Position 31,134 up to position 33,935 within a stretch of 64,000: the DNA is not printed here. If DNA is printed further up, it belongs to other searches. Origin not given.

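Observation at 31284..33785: DinG/XPD-family Fe-S helicase with an N-terminal RadC-like JAB/MPN domain instead of the usual Firmicutes DnaQ-type exonuclease domain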

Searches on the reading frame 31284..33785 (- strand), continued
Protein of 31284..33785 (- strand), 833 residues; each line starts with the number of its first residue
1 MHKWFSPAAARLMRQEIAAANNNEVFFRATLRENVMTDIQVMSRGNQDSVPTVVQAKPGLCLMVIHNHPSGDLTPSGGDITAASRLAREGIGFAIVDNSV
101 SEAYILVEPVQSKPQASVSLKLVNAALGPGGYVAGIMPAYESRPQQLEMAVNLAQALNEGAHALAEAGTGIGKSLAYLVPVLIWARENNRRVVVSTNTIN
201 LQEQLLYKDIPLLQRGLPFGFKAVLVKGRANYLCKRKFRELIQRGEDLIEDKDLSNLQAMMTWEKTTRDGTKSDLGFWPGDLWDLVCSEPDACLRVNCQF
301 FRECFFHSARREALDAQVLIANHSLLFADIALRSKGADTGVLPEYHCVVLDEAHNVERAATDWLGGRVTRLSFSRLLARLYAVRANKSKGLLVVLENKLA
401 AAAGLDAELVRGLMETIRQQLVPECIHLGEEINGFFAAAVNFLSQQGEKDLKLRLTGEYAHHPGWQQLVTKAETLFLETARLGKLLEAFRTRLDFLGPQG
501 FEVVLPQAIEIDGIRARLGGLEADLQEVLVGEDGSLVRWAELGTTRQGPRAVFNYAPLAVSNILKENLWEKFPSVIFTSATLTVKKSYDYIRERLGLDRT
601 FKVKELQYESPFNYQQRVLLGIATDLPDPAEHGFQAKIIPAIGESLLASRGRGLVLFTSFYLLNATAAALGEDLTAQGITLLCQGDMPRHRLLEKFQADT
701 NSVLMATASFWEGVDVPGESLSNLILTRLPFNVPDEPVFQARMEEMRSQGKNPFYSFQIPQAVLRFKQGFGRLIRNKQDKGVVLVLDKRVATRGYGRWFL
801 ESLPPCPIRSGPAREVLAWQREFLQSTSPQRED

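Call 64: predict_structure(alignment_id=A2)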
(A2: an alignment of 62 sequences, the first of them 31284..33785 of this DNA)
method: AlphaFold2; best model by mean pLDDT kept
length: 833 residues; sequences in the alignment: 62
mean_pLDDT: 89.0   pTM: 0.85
mean pLDDT of the five models: 89.0, 88.1, 88.0, 86.3, 84.9
residues with pLDDT >= 90: 517; 70-90: 284; 50-70: 24; < 50: 8
segments of 3 or more residues with pLDDT < 50: 48-50, 829-833
pLDDT, mean of each block of 10 residues (from residue 1): 86 92 89 88 65 70 89 80 78 92 89 86 94 88 92 96 92 95 94 90 91 94 92 92 75 88 91 86 87 84 90 93 94 78 91 93 93 92 84 91 89 96 97 96 85 87 92 97 97 90 90 93 95 92 87 95 92 93 92 93 94 91 92 92 95 90 94 95 89 88 88 69 88 76 92 91 86 80 92 90 92 96 75 37
secondary structure, 60 per line:
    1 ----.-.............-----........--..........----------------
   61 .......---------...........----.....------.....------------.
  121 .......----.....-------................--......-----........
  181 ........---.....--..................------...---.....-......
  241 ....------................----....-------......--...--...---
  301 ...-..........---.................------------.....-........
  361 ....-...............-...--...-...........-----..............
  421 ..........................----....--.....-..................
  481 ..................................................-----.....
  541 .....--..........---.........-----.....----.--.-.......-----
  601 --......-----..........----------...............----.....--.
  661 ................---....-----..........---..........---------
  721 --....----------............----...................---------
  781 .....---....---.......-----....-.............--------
elements in order (helices of 4 or more, strands of 3 or more residues): H7-19 E25-32 E35-44 E61-67 H77-87 E92-96 E103-107 H120-127 H132-136 H144-159 E162-167 H173-188 E192-196 H199-216 E223-225 H235-244 H251-266 H282-286 H305-314 E318-322 H323-334 E347-351 H353-364 E366-369 H370-380 E382-384 E387-389 H391-401 H407-446 E451-454 H457-461 H463-530 E536-545 E548-557 H561-569 E575-579 H589-595 E603-608 H614-617 E618-623 H634-648 E653-657 H660-676 E680-683 H689-698 E702-707 H708-711 E723-726 H737-748 H753-771 E781-785 H789-792 H796-802 E808-811 H813-825

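Call 66: fold_search(model_id=the predicted structure, library=pdb)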
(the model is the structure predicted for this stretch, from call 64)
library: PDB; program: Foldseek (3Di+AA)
matches with E <= 10: 1227; with E <= 0.001: 297
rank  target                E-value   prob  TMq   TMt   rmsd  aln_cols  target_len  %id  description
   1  6fwr_A                5.5e-43  1.00  0.61  0.71   6.7       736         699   27  Structure of DinG in complex with ssDNA (released 2018-12-19)
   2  6fws_B                1.0e-40  1.00  0.54  0.64   7.9       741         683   26  Structure of DinG in complex with ssDNA and ADPBeF (released 2018-12-19)
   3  6fws_A                3.3e-39  1.00  0.54  0.64   8.0       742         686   25  Structure of DinG in complex with ssDNA and ADPBeF (released 2018-12-19)
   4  9ii8_A                3.7e-34  1.00  0.62  0.58   6.5       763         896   20  Crystal structure of Staphylococcus aureus DinG protein in complex with ssDNA (released 2025-06-25)
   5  8zef_A                1.3e-31  1.00  0.62  0.58   6.8       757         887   20  Crystal structure of Staphylococcus aureus DinG protein in complex with ssDNA and Ca2+ (released 2025-05-21)
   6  9p55                  4.0e-25  1.00  0.50  0.65   9.1       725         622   18  Structure of DNA-free long form XPD from Thermoplasma acidophilum (released 2026-01-21)
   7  9kqh_A                6.6e-25  1.00  0.51  0.56  11.6       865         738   15  Crystal structure of Finegoldia magna DinG in complex with ssDNA and ADPNP (released 2025-12-03)
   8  8rev_A                3.3e-24  1.00  0.51  0.59   9.0       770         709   17  Structure of XPD stalled at a Y-fork DNA containing a interstrand crosslink (released 2024-05-29)
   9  7o4i_0                4.9e-24  1.00  0.52  0.57   9.0       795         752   14  Yeast RNA polymerase II transcription pre-initiation complex with initial transcription bubble (released 2021-06-16)
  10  9pd3_B                2.7e-23  1.00  0.51  0.59   9.3       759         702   17  NER dual incision complex - DuIS (released 2026-02-18)
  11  4a15_A                4.3e-23  1.00  0.51  0.69   9.0       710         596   17  Crystal structure of an XPD DNA complex (released 2012-02-01)
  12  8e2w                  4.9e-23  1.00  0.50  0.66   8.0       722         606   17  Structure of CRISPR-Associated DinG (released 2023-06-21)
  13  7xex_A                8.2e-23  1.00  0.49  0.68   7.8       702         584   17  Crystal strucutre of apoCasDinG (released 2023-07-26)
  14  5h8w_A                9.0e-23  1.00  0.49  0.66   9.6       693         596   18  XPD mechanism (released 2016-01-13)
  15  9pd4_B                1.1e-22  1.00  0.49  0.56  10.0       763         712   18  NER dual incision complex - DuIM (released 2026-02-18)
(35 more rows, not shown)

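Call 67: find_encoding_contigs(protein=P0024, flank=7000, max_places=1)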
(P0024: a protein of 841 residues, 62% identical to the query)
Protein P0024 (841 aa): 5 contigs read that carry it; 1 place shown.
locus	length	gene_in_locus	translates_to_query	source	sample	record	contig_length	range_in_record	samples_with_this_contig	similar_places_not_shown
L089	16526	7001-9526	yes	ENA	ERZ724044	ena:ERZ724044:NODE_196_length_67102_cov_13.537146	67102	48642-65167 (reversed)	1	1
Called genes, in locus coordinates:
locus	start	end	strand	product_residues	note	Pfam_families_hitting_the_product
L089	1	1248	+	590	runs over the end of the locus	PF23846:Cache_WalK, PF00672:HAMP, PF00512:HisKA, PF02518:HATPase_c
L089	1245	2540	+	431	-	PF07435:YycH_N (faint)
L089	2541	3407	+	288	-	PF09648:YycI (weak)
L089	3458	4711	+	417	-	PF00275:EPSP_synthase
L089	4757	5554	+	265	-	PF00753:Lactamase_B, PF23023:Anti-Pycsar_Apyc1 (weak), PF12706:Lactamase_B_2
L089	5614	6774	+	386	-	PF00089:Trypsin, PF13365:Trypsin_2, PF00595:PDZ, PF13180:PDZ_2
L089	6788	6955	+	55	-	PF14116:YyzF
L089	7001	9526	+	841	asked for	PF00270:DEAD (weak), PF13307:Helicase_C_2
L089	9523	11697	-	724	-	PF00912:Transgly, PF00905:Transpeptidase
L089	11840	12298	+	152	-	PF01862:PvlArgDC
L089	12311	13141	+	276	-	PF17284:Spermine_synt_N, PF01564:Spermine_synth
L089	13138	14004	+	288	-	PF00491:Arginase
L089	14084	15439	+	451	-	PF00989:PAS, PF08448:PAS_4, PF13426:PAS_9 (weak), PF00158:Sigma54_activat, PF14532:Sigma54_activ_2, PF07728:AAA_5 (weak), PF25601:AAA_lid_14, PF02954:HTH_8, +1 more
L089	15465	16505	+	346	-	PF26370:KDD_N, PF00107:ADH_zinc_N (weak)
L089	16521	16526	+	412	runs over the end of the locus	PF04055:Radical_SAM, PF12544:LAM_C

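Call 68: find_encoding_contigs(protein=P0010, flank=7000, max_places=1)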
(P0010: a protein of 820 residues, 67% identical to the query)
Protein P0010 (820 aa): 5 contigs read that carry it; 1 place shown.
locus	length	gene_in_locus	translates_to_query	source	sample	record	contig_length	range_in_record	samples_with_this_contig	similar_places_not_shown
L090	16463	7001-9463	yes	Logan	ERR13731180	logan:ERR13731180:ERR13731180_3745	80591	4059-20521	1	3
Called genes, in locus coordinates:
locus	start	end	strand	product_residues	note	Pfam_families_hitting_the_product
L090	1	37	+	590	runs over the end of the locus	PF23846:Cache_WalK, PF00672:HAMP, PF00512:HisKA, PF02518:HATPase_c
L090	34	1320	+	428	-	PF07435:YycH_N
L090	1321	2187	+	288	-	PF09648:YycI (faint)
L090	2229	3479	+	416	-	PF00275:EPSP_synthase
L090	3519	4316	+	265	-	PF00753:Lactamase_B, PF23023:Anti-Pycsar_Apyc1 (weak), PF12706:Lactamase_B_2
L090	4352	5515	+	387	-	PF00089:Trypsin, PF10459:Peptidase_S46 (faint), PF13365:Trypsin_2, PF00595:PDZ, PF13180:PDZ_2, PF17820:PDZ_6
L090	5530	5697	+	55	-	PF14116:YyzF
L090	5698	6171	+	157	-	PF02590:SPOUT_MTase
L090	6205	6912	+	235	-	PF00226:DnaJ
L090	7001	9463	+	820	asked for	PF00270:DEAD (faint), PF13307:Helicase_C_2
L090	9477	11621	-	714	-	PF00912:Transgly, PF00905:Transpeptidase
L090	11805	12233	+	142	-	PF01862:PvlArgDC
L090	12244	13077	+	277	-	PF17284:Spermine_synt_N, PF01564:Spermine_synth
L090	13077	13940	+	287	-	PF00491:Arginase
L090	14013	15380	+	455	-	PF00989:PAS, PF08448:PAS_4, PF00158:Sigma54_activat, PF14532:Sigma54_activ_2, PF07728:AAA_5 (weak), PF25601:AAA_lid_14, PF02954:HTH_8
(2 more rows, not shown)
